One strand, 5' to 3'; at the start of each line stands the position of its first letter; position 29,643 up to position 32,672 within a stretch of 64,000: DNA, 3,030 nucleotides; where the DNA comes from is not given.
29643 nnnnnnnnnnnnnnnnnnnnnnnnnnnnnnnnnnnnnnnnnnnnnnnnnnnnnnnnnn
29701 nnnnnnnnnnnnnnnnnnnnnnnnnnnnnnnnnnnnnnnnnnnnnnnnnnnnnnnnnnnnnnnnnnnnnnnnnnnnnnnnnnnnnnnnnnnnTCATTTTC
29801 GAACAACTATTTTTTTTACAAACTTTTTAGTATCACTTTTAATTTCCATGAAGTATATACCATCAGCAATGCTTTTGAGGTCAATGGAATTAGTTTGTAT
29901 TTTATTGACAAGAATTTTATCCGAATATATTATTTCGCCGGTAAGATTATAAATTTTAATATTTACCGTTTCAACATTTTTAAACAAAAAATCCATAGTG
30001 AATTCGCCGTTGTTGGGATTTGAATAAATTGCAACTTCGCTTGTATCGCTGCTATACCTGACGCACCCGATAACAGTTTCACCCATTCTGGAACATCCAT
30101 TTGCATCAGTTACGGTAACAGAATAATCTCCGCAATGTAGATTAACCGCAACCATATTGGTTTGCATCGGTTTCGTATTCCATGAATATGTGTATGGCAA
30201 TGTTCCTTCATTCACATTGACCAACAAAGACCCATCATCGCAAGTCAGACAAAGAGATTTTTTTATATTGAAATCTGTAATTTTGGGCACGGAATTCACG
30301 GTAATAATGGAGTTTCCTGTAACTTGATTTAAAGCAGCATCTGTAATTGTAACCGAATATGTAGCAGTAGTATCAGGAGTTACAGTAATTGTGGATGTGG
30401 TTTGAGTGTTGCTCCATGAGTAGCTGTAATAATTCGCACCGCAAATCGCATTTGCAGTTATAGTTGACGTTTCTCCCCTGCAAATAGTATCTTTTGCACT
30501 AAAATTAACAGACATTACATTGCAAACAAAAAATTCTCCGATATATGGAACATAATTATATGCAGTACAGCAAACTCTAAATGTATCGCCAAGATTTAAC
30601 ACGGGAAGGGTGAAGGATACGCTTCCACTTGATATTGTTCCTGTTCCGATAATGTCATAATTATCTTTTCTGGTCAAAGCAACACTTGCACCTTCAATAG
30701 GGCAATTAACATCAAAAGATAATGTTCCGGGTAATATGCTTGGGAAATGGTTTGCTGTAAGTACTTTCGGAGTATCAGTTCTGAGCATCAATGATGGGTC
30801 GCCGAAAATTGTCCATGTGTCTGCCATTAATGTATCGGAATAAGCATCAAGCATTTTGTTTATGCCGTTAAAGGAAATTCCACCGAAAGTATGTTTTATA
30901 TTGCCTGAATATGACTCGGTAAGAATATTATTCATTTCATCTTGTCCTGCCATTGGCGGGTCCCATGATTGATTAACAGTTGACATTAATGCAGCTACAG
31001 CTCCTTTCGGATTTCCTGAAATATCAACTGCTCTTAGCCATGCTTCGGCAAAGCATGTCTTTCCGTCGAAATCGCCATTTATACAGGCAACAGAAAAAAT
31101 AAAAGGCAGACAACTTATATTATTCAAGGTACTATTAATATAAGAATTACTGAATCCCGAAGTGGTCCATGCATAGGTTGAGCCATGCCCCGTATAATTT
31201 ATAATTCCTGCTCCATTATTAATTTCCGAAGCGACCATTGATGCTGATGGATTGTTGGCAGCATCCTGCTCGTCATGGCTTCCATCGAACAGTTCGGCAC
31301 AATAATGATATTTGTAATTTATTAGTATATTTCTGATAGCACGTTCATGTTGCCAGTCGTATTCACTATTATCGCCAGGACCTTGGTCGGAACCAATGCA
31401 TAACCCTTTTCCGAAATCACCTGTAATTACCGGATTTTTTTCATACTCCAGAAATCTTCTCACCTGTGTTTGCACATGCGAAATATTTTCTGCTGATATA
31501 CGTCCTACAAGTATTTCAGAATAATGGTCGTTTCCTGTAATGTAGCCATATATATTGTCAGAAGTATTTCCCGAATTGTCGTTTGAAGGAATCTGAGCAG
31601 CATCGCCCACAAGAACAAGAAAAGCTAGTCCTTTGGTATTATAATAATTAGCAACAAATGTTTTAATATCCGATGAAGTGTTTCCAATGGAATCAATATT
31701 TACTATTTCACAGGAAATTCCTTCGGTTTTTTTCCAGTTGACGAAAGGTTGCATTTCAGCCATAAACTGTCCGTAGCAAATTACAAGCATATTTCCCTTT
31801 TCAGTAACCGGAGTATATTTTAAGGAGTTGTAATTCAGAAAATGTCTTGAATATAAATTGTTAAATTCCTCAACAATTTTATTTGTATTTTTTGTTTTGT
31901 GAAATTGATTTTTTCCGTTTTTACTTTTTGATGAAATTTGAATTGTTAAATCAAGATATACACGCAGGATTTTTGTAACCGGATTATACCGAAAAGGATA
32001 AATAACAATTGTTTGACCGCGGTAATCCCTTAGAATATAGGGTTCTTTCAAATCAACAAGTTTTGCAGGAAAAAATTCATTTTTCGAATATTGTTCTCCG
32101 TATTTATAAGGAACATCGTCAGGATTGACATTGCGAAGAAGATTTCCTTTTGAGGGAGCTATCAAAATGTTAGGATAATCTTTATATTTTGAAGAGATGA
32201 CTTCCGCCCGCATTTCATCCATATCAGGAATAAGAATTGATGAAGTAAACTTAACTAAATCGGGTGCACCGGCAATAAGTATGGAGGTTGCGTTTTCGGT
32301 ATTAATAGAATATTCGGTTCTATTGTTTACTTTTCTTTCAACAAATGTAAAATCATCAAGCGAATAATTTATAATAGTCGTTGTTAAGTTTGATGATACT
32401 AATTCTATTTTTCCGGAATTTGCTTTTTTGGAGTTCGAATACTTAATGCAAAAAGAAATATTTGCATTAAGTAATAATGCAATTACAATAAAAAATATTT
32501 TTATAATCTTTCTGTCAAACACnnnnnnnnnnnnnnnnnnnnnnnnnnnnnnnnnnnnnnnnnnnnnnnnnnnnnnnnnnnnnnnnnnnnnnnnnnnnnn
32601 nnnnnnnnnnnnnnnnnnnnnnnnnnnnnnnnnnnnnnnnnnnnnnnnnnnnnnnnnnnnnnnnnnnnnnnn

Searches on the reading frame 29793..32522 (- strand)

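Call 114: search_protein_families(library=pfam, proteins=[window:29793-32522:-], max_evalue=0.001)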
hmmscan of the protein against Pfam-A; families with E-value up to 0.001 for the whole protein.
window:29793-32522:- (909 aa): 7 families
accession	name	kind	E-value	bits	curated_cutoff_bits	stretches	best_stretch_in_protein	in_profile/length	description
PF01364.23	Peptidase_C25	-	1.8e-55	189.1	23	1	245-580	1-374/374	Peptidase family C25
PF08126.16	Propeptide_C25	-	4.8e-33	114.5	22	1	39-215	11-194/205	Propeptide_C25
PF18962.6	Por_Secre_tail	-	1.9e-12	47.7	27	1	832-907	1-75/75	Secretion system C-terminal sorting domain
PF03785.20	Peptidase_C25_C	-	4.7e-09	36.4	25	1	594-661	10-75/79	Peptidase family C25, C terminal ig-like domain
PF11589.14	DUF3244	-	8.2e-05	23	25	1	848-901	37-90/96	Domain of unknown function (DUF3244)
PF13573.12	SprB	-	0.00011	22.2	28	1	757-783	8-34/37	SprB repeat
PF13585.12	CHU_C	-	0.00021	21.8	27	1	838-898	15-74/86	CHU_C Type IX secretion signal domain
